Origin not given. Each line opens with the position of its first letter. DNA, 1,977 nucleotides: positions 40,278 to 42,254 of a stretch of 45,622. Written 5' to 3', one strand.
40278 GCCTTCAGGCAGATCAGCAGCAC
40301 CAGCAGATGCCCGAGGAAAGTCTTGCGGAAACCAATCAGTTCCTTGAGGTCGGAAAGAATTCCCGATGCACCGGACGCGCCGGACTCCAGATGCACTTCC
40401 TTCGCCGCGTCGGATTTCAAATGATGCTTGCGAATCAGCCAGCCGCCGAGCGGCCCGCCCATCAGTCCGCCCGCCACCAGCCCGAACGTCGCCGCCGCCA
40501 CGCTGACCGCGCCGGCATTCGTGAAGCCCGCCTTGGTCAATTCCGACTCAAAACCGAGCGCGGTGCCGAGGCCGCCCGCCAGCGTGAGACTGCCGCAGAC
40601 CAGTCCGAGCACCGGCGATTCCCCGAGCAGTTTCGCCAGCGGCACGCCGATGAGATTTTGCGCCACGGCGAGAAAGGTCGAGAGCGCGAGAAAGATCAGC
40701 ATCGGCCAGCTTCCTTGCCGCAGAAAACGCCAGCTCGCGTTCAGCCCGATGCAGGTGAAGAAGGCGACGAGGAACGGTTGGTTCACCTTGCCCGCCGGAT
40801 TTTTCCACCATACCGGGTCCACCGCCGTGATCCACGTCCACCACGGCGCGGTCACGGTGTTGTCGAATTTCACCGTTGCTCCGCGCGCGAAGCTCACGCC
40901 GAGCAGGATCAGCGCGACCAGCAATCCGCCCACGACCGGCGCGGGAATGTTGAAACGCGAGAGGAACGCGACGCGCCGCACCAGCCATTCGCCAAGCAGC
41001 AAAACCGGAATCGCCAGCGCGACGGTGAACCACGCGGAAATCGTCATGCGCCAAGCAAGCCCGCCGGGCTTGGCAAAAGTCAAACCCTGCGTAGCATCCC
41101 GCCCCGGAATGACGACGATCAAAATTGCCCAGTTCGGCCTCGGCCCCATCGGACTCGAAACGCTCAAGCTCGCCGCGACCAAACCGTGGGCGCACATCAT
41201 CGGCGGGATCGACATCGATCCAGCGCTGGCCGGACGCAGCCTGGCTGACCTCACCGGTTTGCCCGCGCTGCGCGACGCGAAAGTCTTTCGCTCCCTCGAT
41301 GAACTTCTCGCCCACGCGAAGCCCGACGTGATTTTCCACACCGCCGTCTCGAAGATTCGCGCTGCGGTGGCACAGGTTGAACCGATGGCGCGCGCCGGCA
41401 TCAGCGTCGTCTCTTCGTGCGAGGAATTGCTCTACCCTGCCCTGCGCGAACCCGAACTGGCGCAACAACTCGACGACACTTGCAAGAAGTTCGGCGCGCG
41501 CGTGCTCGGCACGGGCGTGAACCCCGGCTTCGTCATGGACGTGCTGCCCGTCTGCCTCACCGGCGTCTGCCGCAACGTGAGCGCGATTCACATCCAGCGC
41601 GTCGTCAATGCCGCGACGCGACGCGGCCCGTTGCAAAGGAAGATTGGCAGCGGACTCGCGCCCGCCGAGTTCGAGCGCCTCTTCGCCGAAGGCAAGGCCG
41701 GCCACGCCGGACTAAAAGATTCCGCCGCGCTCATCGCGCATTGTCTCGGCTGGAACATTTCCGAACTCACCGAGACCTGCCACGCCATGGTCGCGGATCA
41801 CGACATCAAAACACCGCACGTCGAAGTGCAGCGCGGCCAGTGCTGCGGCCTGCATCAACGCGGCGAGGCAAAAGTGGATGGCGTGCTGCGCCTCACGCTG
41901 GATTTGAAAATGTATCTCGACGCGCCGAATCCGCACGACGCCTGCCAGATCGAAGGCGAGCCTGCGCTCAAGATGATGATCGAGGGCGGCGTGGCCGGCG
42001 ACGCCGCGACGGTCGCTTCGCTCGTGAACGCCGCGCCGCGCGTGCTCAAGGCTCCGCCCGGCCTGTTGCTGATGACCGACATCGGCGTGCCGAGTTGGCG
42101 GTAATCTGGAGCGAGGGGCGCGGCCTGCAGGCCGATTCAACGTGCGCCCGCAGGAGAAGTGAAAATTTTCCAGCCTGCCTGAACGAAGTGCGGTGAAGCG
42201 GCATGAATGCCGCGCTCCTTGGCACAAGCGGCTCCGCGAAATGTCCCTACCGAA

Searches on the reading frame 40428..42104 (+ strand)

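Call 48: search_protein_families(library=pfam, proteins=[window:40428-42104:+], max_evalue=0.00001)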
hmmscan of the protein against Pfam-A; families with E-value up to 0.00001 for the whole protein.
window:40428-42104:+ (558 aa): 1 family
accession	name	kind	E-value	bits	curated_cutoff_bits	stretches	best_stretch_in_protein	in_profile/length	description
PF19328.4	DAP_DH_C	-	1e-33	117.2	23.3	1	368-556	1-194/206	2,4-diaminopentanoate dehydrogenase C-terminal domain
